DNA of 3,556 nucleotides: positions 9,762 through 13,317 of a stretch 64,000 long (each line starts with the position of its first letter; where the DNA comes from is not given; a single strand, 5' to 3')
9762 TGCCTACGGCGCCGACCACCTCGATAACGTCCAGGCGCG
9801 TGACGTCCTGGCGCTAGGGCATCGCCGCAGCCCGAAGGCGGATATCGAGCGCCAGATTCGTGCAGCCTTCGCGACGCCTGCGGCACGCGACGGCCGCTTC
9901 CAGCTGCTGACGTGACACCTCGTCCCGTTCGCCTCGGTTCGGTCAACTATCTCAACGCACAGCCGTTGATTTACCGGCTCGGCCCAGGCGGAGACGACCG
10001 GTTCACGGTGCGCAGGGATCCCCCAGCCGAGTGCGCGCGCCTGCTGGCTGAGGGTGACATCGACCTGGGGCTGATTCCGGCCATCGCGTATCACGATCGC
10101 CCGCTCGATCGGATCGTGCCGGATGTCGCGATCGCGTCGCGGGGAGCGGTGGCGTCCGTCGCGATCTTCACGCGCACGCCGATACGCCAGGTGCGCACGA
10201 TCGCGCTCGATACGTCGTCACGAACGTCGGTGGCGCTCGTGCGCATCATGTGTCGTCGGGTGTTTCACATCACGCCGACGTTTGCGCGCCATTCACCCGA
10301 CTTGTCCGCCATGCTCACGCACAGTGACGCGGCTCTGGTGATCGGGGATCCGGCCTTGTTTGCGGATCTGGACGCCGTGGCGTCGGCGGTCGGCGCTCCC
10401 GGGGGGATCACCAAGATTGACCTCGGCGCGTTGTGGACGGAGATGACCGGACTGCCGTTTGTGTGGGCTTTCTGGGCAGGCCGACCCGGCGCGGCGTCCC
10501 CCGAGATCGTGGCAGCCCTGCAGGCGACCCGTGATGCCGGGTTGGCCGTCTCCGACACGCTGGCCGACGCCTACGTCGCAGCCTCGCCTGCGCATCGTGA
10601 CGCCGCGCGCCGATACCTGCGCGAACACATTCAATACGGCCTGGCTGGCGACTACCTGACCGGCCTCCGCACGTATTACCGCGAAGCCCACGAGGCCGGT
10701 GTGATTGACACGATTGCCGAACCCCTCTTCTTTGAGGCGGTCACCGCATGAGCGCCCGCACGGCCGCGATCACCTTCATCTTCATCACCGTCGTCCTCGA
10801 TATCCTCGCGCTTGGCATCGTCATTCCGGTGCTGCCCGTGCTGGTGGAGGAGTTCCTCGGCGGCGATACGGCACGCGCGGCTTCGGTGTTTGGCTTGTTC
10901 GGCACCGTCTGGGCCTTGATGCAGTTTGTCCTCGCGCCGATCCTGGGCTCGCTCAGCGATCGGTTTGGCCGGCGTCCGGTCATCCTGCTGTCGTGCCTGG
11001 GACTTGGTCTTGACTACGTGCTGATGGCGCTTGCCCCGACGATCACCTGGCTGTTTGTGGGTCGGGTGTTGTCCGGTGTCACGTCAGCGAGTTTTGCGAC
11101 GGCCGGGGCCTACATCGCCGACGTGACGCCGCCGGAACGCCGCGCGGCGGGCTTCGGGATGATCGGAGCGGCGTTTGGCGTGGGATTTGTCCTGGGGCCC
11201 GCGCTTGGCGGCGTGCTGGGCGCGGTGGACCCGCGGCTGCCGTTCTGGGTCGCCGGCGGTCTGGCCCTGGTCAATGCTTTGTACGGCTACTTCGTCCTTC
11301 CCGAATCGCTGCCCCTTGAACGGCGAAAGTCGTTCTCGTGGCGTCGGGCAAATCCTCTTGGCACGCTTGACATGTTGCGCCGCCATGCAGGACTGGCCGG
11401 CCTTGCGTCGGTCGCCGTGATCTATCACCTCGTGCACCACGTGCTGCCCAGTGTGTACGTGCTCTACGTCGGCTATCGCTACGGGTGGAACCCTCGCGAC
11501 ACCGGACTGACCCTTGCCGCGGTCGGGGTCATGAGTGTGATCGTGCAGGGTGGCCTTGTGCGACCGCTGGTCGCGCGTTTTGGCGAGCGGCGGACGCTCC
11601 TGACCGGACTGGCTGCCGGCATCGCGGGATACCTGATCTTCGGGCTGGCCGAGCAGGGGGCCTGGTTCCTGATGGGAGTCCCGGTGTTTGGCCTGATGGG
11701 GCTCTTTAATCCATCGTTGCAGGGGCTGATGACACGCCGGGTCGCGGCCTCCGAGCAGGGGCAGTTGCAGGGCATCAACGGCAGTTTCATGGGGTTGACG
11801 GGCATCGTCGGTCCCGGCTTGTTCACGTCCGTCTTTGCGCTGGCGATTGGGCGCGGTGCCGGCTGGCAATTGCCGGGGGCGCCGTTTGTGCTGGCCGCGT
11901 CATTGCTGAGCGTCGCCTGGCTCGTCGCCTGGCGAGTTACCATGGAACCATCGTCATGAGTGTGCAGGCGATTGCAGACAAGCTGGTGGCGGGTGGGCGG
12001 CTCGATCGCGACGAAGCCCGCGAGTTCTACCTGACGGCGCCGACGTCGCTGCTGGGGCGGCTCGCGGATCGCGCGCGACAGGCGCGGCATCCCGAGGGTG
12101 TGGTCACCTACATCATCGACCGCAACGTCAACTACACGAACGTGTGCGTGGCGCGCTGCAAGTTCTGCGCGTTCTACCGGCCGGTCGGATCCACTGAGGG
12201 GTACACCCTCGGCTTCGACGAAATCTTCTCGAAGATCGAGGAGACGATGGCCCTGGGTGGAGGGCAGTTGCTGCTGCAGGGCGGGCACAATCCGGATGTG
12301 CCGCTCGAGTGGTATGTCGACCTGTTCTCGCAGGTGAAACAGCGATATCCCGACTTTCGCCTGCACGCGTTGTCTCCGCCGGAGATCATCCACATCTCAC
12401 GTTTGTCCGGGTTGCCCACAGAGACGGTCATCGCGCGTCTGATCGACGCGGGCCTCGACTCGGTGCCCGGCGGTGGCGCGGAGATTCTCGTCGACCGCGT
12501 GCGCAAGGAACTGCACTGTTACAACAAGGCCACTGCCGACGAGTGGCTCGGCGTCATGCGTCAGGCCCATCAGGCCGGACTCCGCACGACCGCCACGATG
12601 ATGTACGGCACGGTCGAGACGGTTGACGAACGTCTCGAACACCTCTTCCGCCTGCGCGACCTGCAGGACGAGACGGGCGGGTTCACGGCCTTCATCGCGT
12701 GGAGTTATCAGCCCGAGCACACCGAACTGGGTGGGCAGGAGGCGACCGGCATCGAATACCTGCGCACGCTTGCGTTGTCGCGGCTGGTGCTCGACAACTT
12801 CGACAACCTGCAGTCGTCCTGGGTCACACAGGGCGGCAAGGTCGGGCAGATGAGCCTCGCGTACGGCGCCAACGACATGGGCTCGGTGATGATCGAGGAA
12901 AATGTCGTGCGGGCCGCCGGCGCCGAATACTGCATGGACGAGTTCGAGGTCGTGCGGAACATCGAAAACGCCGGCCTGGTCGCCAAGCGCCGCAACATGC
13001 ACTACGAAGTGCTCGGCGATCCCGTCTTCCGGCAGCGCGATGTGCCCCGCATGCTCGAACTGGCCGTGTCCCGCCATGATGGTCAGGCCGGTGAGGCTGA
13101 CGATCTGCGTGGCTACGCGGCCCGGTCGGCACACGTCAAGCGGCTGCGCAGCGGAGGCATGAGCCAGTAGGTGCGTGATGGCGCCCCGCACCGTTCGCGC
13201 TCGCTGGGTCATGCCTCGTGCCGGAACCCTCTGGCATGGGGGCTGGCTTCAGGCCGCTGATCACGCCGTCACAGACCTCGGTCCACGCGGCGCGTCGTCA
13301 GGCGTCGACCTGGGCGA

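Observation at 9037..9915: Radical-SAM MqnC/MqnE paralog that has lost its Fe-S cysteine triad, coupled into the futalosine operon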

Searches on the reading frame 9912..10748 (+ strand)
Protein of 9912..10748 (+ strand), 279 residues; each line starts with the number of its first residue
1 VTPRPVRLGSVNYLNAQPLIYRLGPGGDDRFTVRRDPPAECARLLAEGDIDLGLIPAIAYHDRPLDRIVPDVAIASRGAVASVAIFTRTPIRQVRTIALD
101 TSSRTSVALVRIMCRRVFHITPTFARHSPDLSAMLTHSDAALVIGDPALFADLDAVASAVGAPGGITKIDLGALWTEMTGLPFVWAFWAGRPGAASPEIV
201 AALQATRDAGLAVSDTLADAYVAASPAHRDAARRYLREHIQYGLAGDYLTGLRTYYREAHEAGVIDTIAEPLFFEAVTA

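Call 3: search_protein_families(library=pfam, proteins=[window:9912-10748:+], max_evalue=0.1)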
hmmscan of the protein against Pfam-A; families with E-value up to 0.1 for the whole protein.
window:9912-10748:+ (279 aa): 1 family
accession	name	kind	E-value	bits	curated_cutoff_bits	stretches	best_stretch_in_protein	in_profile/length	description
PF02621.19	VitK2_biosynth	-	8.2e-47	160.2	26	1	7-261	2-252/252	Menaquinone biosynthesis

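Call 4: search_protein_families(library=ncbifam, proteins=[window:9912-10748:+], max_evalue=0.1)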
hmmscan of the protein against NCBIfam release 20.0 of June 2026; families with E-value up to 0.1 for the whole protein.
window:9912-10748:+ (279 aa): 0 families

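Call 40: search_solved_structures(query=window:9912-10748:+, max_evalue=0.001, show_alignments=1)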
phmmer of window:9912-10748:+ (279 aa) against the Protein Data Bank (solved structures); distinct sequences matched with E-value up to 0.001: 9.
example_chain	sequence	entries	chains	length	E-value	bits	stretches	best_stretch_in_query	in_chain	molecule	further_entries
7ahr_A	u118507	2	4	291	3e-30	109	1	5-212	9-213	Chorismate dehydratase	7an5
2nxo_A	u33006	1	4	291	3.1e-30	109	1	5-212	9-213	Hypothetical protein SCO4506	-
7an9_A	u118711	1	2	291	3.4e-30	108.9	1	5-211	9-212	Chorismate dehydratase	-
7an8_A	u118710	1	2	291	8.1e-30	107.7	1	5-212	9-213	Chorismate dehydratase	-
7an7_A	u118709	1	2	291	1.6e-29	106.7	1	5-212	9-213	Chorismate dehydratase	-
7ywc_A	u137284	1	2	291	1.6e-29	106.7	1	5-212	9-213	Chorismate dehydratase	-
7an6_A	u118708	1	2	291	4.2e-29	105.3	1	5-212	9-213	Chorismate dehydratase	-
2i6e_A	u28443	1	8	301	4.4e-17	65.9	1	4-212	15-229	Hypothetical protein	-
6o9a_A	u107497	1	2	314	4.5e-17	65.9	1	4-212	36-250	Chorismate dehydratase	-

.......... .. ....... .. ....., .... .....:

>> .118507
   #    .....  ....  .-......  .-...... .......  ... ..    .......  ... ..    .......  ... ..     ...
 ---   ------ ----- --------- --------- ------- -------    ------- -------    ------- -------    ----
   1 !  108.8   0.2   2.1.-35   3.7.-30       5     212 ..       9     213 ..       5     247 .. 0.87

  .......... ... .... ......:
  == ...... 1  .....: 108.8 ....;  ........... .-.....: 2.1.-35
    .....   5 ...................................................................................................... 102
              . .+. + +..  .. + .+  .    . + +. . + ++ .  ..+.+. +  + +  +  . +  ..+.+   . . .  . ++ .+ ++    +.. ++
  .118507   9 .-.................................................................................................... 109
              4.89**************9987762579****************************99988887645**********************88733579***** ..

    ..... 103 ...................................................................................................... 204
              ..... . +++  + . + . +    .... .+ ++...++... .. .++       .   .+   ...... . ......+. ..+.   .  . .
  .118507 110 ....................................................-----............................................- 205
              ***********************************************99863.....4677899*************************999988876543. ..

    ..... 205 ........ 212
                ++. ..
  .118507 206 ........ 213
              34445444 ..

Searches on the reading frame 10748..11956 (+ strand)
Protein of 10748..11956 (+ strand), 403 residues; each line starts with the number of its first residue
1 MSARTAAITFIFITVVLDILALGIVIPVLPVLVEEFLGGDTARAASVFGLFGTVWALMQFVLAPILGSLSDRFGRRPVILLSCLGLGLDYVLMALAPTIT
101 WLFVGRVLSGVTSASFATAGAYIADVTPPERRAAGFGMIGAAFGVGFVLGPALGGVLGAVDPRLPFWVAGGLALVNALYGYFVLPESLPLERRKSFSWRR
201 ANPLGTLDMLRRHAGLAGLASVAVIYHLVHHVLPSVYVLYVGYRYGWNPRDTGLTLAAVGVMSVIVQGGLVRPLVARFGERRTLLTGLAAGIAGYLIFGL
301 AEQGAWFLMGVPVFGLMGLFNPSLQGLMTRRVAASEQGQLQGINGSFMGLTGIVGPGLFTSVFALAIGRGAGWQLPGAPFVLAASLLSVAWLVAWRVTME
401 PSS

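Call 3: search_protein_families(library=pfam, proteins=[window:10748-11956:+], max_evalue=0.1)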
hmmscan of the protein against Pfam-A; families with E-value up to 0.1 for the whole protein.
window:10748-11956:+ (403 aa): 9 families
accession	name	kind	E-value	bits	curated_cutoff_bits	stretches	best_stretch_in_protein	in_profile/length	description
PF07690.21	MFS_1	-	2.2e-55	188.4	33.4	2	11-356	1-347/347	Major Facilitator Superfamily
PF12832.13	MFS_1_like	-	2.9e-11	43.5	25.2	2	23-157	225-361/373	MFS_1 like family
PF00083.30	Sugar_tr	-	2.5e-10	40.3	22.3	1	38-187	35-194/452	Sugar (and other) transporter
PF01306.25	LacY_symp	-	2.8e-06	26.8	24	1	10-185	12-189/413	LacY proton/sugar symporter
PF13347.12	MFS_2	-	2.7e-05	23.3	27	2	219-313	229-322/427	MFS/sugar transport protein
PF06609.19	TRI12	-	0.00019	20.5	23.2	1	48-142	80-174/599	Fungal trichothecene efflux pump (TRI12)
PF05631.20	MFS_5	-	0.00075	19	25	1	62-118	85-141/356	Sugar-tranasporters, 12 TM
PF03137.26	OATP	-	0.042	12.6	25.8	1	99-157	133-192/545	Organic Anion Transporter Polypeptide (OATP) family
PF01618.21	MotA_ExbB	-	0.071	13.3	22.9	0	42-59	53-70/127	MotA/TolQ/ExbB proton channel family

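Call 4: search_protein_families(library=ncbifam, proteins=[window:10748-11956:+], max_evalue=0.1)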
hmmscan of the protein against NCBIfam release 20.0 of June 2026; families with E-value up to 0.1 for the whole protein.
window:10748-11956:+ (403 aa): 71 families (the best 25 are shown)
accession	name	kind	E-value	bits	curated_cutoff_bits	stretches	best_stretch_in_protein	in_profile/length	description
NF012174.0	tet_MFS_A_B_C_D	equivalog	6.5e-95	318.1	475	1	7-373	3-366/382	Tet(A)/Tet(B)/Tet(C) family tetracycline efflux MFS transporter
NF045486.1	tet_MFS_30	exception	1.8e-85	287.5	730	1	7-388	4-384/392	tetracycline efflux MFS transporter Tet(30)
NF012193.0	tet_MFS_A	exception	7.2e-77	259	840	1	9-375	7-370/394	tetracycline efflux MFS transporter Tet(A)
NF012191.0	tet_MFS_C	exception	1.1e-72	245.2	850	1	6-375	5-373/396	tetracycline efflux MFS transporter Tet(C)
NF012192.0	tet_MFS_G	exception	2.5e-63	214.4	800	1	4-374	2-368/391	tetracycline efflux MFS transporter Tet(G)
NF012207.0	tet_MFS_H_J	exception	7.4e-62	209.6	700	1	7-369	4-364/392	Tet(H)/Tet(J) family tetracycline efflux MFS transporter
NF045684.1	tet_MFS_65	exception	6.8e-61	206.5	800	1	13-368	3-354/383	tetracycline efflux MFS transporter Tet(65)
NF045488.1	tet_MFS_62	exception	2.5e-60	204.7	775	1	10-375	6-368/385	tetracycline efflux MFS transporter Tet(62)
NF012187.0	tet_MFS_E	exception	2.2e-59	201.5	820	1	10-374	7-369/405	tetracycline efflux MFS transporter Tet(E)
NF012194.0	tet_MFS_J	exception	3.7e-59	200.6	870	1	7-368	4-363/398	tetracycline efflux MFS transporter Tet(J)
NF012188.1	tet_MFS_Y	exception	4e-59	200.6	820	1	11-387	8-375/391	tetracycline efflux MFS transporter Tet(Y)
NF012195.0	tet_MFS_H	exception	6.2e-59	200.1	840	1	7-373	4-370/392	tetracycline efflux MFS transporter Tet(H)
NF012186.0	tet_MFS_D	exception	6.5e-57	193.3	775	1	10-366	8-358/394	tetracycline efflux MFS transporter Tet(D)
NF012190.1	tet_MFS_B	exception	1.2e-54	185.9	850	1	12-393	9-388/400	tetracycline efflux MFS transporter Tet(B)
NF012177.1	tet_MFS_42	exception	1.1e-44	153.4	850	1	13-391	4-386/411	tetracycline efflux MFS transporter Tet(42)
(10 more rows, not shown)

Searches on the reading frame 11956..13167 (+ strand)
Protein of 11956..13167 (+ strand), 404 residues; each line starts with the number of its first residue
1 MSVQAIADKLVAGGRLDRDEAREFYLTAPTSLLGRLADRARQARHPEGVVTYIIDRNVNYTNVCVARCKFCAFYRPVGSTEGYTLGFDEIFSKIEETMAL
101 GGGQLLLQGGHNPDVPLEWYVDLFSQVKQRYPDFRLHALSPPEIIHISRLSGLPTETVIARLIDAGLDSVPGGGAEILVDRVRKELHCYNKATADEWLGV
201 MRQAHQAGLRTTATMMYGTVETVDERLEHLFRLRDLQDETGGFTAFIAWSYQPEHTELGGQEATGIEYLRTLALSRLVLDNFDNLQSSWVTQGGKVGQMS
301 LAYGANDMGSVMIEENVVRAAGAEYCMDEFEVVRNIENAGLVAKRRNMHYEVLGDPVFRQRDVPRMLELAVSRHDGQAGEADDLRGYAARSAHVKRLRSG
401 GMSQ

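Call 3: search_protein_families(library=pfam, proteins=[window:11956-13167:+], max_evalue=0.1)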
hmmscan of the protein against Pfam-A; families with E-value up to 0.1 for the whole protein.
window:11956-13167:+ (404 aa): 2 families
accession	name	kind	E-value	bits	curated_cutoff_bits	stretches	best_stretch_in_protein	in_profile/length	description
PF19288.4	CofH_C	-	4e-32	111.1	27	1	242-353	3-119/125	CofH/MqnC C-terminal region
PF04055.27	Radical_SAM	-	4.1e-17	63.3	29.5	1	58-231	1-164/166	Radical SAM superfamily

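Call 4: search_protein_families(library=ncbifam, proteins=[window:11956-13167:+], max_evalue=0.1)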
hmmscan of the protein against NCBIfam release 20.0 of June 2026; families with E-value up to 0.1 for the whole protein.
window:11956-13167:+ (404 aa): 18 families
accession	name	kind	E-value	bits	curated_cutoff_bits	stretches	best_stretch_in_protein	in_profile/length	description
TIGR03699.1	menaquin_MqnC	equivalog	4.6e-141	469.6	428.1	1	15-352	2-341/342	cyclic dehypoxanthinyl futalosine synthase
NF006277.0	PRK08445.1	equivalog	1.9e-121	405.2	576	1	15-353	3-345/348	dehypoxanthine futalosine cyclase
TIGR00423.1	TIGR00423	subfamily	8.8e-110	366.8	260.25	1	50-353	1-310/310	CofH family radical SAM protein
TIGR03700.1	mena_SCO4494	equivalog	2.2e-102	342.6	434.55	1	6-352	1-350/351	aminofutalosine synthase MqnE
TIGR03551.1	F420_cofH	equivalog_domain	4.2e-93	311.9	374.1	1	31-352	17-344/345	5-amino-6-(D-ribitylamino)uracil--L-tyrosine 4-hydroxyphenyl transferase CofH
NF005609.0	PRK07360.1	equivalog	2.6e-92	309.5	426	1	3-352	8-367/374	7,8-didemethyl-8-hydroxy-5-deazariboflavin synthase subunit CofH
NF006687.0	PRK09234.1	equivalog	7.6e-80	269.1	1018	1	33-353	511-837/849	bifunctional FO biosynthesis protein CofGH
NF006276.0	PRK08444.1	equivalog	3.2e-76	256.7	560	1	6-353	3-350/353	aminofutalosine synthase MqnE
NF004580.0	PRK05926.1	equivalog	5.6e-54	183.8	583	1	3-324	15-341/370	hypothetical protein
TIGR03550.1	F420_cofG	equivalog_domain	6.6e-11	41.9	213.35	2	195-311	149-266/322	7,8-didemethyl-8-hydroxy-5-deazariboflavin synthase CofG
TIGR03956.1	rSAM_HydE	equivalog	1e-10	41.4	254.6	1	8-278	3-258/340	[FeFe] hydrogenase H-cluster radical SAM maturase HydE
NF004884.0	PRK06245.1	equivalog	5.7e-09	35.3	209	2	45-114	6-73/340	7,8-didemethyl-8-hydroxy-5-deazariboflavin synthase subunit CofG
TIGR03957.1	rSAM_HmdB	equivalog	1.1e-05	24.8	320.9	1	197-344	170-316/317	5,10-methenyltetrahydromethanopterin hydrogenase cofactor biosynthesis protein HmdB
TIGR00433.2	bioB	equivalog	0.00056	19.3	225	1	195-279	170-251/307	biotin synthase BioB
NF004911.0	PRK06267.1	equivalog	0.0047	16.1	305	1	174-306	134-260/351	hypothetical protein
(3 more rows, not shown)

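Call 26: search_solved_structures(query=window:11956-13167:+, max_evalue=1e-10, show_alignments=1)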
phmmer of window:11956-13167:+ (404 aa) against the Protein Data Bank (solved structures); distinct sequences matched with E-value up to 1e-10: 1.
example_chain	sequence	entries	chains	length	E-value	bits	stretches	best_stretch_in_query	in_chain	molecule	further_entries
6xi9_A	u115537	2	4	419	8.6e-55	189.5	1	3-325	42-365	Aminodeoxyfutalosine synthase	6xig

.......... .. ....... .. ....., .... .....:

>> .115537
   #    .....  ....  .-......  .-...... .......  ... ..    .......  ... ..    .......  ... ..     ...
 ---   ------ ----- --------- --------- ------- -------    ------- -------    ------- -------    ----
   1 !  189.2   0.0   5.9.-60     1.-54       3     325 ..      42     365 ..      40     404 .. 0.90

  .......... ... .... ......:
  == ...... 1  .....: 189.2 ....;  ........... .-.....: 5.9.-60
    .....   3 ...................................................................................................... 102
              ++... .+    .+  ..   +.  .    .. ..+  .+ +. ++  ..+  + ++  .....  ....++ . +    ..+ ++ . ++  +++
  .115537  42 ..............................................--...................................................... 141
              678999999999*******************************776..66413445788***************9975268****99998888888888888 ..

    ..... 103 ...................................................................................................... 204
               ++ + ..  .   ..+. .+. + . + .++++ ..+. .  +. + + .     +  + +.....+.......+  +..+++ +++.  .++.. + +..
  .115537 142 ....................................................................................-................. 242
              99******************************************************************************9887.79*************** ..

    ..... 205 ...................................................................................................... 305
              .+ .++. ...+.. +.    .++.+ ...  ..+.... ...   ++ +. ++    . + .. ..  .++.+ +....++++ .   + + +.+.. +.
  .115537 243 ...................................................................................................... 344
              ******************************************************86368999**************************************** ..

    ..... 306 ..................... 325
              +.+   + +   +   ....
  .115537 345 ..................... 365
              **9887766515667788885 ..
